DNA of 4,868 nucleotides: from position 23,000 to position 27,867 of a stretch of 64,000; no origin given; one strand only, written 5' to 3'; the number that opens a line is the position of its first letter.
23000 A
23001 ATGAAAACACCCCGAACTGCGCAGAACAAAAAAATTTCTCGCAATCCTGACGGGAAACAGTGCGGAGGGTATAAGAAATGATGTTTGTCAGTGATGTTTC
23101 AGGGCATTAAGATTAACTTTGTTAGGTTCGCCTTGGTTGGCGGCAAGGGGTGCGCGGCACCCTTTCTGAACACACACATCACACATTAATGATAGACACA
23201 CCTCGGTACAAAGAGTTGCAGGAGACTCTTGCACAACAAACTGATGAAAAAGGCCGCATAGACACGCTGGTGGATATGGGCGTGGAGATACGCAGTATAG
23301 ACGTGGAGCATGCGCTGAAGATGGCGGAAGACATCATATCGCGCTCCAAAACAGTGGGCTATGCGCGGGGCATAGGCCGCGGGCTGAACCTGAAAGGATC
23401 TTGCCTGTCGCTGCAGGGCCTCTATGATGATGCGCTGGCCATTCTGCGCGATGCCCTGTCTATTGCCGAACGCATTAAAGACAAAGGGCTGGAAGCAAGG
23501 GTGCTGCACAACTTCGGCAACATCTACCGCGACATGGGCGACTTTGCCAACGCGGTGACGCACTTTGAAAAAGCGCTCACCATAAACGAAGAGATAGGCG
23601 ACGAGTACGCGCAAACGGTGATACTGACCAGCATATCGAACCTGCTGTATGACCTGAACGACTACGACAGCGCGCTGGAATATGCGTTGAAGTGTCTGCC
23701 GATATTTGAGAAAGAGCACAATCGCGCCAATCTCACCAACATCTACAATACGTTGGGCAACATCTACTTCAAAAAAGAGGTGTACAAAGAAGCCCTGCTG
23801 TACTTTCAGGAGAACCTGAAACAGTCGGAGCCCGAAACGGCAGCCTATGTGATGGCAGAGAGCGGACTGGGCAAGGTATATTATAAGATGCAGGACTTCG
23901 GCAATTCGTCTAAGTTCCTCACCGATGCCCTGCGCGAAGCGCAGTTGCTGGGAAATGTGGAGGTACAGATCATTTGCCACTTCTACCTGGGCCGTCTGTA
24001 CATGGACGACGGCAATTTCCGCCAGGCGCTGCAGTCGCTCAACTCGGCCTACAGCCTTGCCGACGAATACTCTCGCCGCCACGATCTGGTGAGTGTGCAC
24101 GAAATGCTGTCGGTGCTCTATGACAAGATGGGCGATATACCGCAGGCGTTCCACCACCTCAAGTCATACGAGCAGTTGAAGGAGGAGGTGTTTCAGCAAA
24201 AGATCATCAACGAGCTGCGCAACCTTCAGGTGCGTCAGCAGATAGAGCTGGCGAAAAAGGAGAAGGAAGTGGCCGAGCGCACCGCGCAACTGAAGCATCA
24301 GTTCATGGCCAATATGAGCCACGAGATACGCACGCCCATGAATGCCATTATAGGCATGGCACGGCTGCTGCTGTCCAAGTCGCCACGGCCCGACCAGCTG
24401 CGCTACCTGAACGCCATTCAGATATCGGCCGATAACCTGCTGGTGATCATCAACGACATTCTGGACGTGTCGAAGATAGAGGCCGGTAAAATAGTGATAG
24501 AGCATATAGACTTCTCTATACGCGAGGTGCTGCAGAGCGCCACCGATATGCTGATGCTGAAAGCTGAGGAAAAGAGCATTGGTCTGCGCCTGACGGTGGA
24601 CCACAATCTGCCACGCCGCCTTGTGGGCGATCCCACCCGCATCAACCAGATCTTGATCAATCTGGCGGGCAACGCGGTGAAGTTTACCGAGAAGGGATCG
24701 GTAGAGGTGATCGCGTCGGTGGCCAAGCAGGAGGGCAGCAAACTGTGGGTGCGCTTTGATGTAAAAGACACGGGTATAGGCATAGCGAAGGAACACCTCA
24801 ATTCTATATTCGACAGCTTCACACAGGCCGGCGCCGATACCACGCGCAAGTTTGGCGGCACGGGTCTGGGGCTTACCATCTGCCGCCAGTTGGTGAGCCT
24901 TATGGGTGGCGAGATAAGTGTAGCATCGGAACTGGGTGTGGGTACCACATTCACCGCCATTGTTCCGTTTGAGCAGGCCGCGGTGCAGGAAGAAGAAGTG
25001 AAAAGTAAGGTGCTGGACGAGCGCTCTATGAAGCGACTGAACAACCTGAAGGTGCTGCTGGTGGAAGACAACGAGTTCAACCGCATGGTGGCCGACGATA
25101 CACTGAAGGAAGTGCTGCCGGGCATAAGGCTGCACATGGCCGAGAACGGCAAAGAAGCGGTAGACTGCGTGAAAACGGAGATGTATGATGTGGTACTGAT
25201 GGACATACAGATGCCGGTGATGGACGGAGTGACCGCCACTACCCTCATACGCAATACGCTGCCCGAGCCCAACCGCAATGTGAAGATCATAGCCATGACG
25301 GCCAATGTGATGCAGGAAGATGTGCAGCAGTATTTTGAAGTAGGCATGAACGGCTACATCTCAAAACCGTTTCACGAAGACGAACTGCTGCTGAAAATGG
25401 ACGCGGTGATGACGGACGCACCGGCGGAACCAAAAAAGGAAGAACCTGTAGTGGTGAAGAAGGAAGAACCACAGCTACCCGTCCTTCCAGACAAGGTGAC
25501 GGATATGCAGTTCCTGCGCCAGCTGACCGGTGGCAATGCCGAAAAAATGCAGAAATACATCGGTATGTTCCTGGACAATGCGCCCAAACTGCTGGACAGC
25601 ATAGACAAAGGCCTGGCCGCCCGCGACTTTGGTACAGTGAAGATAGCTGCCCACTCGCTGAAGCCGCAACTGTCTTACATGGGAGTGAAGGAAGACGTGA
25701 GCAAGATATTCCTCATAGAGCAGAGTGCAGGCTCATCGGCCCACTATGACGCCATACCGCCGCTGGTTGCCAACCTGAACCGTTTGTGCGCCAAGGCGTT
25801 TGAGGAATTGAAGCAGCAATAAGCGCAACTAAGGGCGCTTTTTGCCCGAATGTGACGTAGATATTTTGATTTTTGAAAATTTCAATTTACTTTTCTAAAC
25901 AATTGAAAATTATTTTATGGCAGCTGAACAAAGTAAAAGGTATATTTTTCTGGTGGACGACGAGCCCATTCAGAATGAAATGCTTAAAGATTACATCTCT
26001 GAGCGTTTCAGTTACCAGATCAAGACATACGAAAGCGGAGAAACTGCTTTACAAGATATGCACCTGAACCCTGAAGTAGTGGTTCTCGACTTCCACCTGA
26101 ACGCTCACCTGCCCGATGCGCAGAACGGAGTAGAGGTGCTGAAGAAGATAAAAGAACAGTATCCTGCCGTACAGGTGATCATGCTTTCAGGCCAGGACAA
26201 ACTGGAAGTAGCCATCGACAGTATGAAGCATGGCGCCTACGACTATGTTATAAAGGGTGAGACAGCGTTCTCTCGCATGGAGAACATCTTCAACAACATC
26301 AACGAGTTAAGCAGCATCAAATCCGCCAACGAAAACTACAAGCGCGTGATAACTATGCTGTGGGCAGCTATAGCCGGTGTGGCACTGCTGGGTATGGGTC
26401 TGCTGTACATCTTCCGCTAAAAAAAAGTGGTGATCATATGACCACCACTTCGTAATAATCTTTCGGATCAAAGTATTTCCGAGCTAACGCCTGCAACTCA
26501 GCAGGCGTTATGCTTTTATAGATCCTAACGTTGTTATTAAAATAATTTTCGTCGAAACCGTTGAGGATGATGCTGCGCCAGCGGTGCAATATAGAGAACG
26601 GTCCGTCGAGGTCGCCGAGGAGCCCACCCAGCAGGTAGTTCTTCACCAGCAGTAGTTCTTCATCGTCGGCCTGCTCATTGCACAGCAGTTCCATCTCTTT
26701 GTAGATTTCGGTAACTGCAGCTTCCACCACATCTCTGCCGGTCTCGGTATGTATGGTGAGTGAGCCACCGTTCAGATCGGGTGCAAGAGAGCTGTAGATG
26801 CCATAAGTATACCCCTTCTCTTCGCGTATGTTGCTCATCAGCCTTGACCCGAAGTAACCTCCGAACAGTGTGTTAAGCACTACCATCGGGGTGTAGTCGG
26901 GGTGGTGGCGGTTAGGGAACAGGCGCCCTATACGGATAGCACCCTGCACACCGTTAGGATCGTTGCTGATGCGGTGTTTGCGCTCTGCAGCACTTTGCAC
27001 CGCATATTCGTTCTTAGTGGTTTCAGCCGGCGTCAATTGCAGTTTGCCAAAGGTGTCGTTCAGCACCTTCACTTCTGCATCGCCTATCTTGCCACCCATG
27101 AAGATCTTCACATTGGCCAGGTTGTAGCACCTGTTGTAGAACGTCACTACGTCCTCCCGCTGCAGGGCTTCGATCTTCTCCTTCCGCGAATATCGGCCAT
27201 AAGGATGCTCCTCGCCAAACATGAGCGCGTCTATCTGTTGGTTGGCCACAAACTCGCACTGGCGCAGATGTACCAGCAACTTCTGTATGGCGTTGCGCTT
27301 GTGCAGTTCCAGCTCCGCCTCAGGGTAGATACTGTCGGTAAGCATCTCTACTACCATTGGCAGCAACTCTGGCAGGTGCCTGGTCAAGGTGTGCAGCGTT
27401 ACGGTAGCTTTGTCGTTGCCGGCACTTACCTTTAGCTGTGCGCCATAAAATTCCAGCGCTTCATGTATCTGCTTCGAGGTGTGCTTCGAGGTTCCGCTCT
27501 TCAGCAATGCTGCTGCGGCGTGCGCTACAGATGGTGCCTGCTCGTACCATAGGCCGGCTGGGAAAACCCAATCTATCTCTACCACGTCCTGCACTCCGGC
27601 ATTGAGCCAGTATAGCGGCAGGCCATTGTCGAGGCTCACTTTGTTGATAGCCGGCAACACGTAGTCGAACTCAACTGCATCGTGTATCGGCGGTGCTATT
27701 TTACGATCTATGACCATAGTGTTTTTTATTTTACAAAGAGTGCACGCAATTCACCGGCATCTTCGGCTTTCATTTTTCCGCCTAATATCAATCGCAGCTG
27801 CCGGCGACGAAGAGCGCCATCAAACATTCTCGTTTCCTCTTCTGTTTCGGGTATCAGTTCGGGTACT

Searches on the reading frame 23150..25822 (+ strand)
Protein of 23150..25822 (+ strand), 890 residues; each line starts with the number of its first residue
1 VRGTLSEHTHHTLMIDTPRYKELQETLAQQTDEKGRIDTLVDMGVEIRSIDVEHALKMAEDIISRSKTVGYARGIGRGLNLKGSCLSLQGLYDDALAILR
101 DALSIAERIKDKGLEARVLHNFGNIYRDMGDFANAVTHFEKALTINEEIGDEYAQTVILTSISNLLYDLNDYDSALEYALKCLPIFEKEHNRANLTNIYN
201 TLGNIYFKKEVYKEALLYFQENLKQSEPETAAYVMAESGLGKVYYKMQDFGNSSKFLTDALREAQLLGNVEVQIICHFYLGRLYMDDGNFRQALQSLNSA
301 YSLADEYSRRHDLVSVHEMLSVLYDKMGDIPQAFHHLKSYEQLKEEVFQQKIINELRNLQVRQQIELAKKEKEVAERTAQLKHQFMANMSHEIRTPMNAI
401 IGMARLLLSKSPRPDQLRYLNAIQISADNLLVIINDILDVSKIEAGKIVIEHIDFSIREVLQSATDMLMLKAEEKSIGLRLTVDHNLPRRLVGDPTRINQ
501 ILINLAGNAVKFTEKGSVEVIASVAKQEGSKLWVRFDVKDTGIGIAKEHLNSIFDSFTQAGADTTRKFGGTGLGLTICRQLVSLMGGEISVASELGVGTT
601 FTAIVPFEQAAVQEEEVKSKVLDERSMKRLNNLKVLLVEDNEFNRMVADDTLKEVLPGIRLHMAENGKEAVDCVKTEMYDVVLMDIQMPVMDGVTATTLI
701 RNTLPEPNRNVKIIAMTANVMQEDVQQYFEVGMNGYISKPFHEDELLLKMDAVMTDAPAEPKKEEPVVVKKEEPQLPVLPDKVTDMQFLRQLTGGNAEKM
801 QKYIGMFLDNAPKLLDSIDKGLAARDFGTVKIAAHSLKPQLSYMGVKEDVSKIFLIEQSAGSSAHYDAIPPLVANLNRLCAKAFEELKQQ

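Call 43: search_protein_families(library=pfam, proteins=[window:23150-25822:+], max_evalue=0.01)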
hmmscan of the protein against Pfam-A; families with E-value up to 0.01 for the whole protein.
window:23150-25822:+ (890 aa): 27 families (the best 25 are shown)
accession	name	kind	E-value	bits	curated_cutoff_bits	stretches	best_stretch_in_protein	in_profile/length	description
PF13424.12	TPR_12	-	3.7e-46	155.6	30.1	6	79-147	6-76/77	Tetratricopeptide repeat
PF02518.31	HATPase_c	-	1.5e-29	103.1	26.4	1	493-608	1-110/111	Histidine kinase-, DNA gyrase B-, and HSP90-like ATPase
PF00072.30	Response_reg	-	1.3e-25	90.2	30.2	1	635-749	1-109/111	Response regulator receiver domain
PF07719.23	TPR_2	-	1.1e-22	78.6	27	1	116-147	1-32/34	Tetratricopeptide repeat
PF13374.12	TPR_10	-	1.2e-20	73.2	27.5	2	116-148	2-34/42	Tetratricopeptide repeat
PF00512.31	HisKA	-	1.5e-20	73.4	26.9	1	382-446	2-66/66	His Kinase A (phospho-acceptor) domain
PF13181.12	TPR_8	-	2.7e-20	71.2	25.7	1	116-148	1-33/34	Tetratricopeptide repeat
PF00515.34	TPR_1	-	4.8e-20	70.9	27.8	1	116-147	1-32/34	Tetratricopeptide repeat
PF17874.7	TPR_MalT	-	1.5e-16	61.1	45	2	123-224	87-189/336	MalT-like TPR region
PF13176.12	TPR_7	-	5.9e-14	51.3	27.9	1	119-151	2-34/36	Tetratricopeptide repeat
PF13428.12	TPR_14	-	4.9e-07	30.2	23.5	0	120-146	5-31/44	Tetratricopeptide repeat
PF24885.1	TPR_NPHP3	-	1.7e-06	28.1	100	1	82-190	105-217/239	Nephrocystin-3 TPR domain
PF13432.12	TPR_16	-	1.4e-05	25.9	32.7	0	122-178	3-53/65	Tetratricopeptide repeat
PF13414.12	TPR_11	-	1.5e-05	25.1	26.8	1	123-147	1-25/42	TPR repeat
PF14559.12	TPR_19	-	2.1e-05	25.2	25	0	128-177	3-46/68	Tetratricopeptide repeat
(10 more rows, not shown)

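Call 71: search_protein_families(library=padloc, proteins=[window:23150-25822:+], max_evalue=0.001)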
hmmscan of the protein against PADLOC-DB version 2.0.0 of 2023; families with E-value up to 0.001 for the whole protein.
window:23150-25822:+ (890 aa): 2 families
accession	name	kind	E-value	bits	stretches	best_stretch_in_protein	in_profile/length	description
PDLC01169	TPR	-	7e-17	59.6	1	83-192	116-224/252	TPR repeats containing protein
PDLC04725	PDC-M60B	-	5.7e-06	24.3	1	632-692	3-63/158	-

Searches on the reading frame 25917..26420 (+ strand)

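Call 43: search_protein_families(library=pfam, proteins=[window:25917-26420:+], max_evalue=0.01)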
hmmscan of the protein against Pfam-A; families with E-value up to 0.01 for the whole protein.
window:25917-26420:+ (167 aa): 1 family
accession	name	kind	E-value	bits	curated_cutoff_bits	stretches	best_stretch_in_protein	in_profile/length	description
PF00072.30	Response_reg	-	1.5e-17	64.1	30.2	1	10-114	1-100/111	Response regulator receiver domain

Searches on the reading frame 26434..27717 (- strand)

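Call 43: search_protein_families(library=pfam, proteins=[window:26434-27717:-], max_evalue=0.01)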
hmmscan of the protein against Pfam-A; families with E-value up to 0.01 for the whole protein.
window:26434-27717:- (427 aa): 2 families
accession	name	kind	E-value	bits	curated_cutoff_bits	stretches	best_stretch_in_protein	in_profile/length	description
PF05193.26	Peptidase_M16_C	-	8e-29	101.2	23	1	185-361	2-180/181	Peptidase M16 inactive domain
PF00675.25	Peptidase_M16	-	6e-06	26.7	22.3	1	58-146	25-114/149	Insulinase (Peptidase family M16)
